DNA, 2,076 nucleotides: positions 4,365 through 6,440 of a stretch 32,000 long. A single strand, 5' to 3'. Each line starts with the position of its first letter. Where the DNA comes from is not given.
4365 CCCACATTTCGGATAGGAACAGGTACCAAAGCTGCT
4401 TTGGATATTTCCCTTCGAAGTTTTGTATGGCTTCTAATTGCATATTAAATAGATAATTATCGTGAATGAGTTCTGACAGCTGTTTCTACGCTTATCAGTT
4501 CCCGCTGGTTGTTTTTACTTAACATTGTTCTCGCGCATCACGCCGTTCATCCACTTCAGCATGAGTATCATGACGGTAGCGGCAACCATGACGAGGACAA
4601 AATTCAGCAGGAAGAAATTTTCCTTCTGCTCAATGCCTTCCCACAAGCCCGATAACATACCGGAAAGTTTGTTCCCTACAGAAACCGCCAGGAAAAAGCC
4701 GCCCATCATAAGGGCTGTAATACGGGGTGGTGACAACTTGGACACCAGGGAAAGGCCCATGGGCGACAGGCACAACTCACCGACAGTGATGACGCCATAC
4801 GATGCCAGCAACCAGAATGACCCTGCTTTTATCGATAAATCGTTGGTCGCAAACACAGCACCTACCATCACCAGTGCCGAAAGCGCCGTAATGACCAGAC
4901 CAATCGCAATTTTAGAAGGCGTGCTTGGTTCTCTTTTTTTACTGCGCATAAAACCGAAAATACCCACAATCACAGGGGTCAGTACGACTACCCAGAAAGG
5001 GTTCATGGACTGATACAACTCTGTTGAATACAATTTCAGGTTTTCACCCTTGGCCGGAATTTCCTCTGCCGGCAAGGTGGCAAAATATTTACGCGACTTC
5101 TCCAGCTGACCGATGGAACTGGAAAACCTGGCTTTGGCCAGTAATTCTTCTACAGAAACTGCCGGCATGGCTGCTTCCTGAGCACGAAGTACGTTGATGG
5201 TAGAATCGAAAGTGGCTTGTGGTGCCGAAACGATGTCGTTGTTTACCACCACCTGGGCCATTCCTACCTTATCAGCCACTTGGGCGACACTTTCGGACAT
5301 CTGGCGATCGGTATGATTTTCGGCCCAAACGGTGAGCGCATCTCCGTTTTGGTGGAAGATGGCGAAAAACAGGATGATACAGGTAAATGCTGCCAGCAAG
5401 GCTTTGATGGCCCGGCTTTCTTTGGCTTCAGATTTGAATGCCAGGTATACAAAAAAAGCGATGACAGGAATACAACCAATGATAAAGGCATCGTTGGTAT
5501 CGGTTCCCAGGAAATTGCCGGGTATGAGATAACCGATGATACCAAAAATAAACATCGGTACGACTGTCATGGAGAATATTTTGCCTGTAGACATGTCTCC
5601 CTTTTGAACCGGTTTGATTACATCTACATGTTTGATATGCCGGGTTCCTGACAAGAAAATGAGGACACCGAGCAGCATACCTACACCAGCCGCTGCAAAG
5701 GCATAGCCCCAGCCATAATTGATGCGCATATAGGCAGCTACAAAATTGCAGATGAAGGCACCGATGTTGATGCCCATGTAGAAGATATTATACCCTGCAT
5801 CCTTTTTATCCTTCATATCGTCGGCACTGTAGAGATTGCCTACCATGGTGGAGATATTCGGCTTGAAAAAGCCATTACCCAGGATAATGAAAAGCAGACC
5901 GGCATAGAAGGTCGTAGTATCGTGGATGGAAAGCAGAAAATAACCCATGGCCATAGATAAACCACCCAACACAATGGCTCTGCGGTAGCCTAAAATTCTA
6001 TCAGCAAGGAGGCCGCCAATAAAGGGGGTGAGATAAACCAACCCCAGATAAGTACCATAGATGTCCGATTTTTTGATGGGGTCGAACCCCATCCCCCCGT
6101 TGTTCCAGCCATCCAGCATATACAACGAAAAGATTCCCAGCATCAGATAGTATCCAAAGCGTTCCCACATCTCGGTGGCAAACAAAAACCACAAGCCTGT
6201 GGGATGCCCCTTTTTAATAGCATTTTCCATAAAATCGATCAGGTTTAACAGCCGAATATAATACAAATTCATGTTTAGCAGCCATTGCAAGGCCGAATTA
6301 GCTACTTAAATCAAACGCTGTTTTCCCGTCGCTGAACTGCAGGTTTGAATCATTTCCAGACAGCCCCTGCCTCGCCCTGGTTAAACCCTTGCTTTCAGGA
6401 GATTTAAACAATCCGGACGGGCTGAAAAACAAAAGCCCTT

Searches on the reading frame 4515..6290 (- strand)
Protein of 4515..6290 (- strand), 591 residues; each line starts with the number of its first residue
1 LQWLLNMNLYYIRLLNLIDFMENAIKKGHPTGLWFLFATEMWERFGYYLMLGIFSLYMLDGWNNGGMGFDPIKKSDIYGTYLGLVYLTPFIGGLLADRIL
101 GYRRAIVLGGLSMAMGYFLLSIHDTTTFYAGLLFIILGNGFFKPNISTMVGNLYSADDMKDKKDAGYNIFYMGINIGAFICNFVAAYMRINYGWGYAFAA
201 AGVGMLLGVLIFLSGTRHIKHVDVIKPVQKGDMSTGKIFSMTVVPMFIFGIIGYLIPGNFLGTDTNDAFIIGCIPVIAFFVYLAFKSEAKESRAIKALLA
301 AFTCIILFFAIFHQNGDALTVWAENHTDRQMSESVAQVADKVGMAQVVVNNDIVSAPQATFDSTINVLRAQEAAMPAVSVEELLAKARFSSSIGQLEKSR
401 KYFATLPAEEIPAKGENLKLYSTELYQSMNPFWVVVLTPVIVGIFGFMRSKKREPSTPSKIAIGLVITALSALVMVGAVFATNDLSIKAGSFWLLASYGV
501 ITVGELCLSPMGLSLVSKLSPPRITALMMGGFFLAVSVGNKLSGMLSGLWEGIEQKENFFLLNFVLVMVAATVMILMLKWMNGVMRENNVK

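Call 6: search_protein_families(library=pfam, proteins=[window:4515-6290:-], max_evalue=0.001)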
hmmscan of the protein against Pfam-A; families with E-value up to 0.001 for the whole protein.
window:4515-6290:- (591 aa): 2 families
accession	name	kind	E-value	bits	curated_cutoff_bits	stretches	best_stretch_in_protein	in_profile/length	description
PF00854.27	PTR2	-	1.7e-51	175.8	27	2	104-331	2-236/392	POT family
PF07690.21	MFS_1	-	2.2e-18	66.7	33.4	1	45-313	10-287/347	Major Facilitator Superfamily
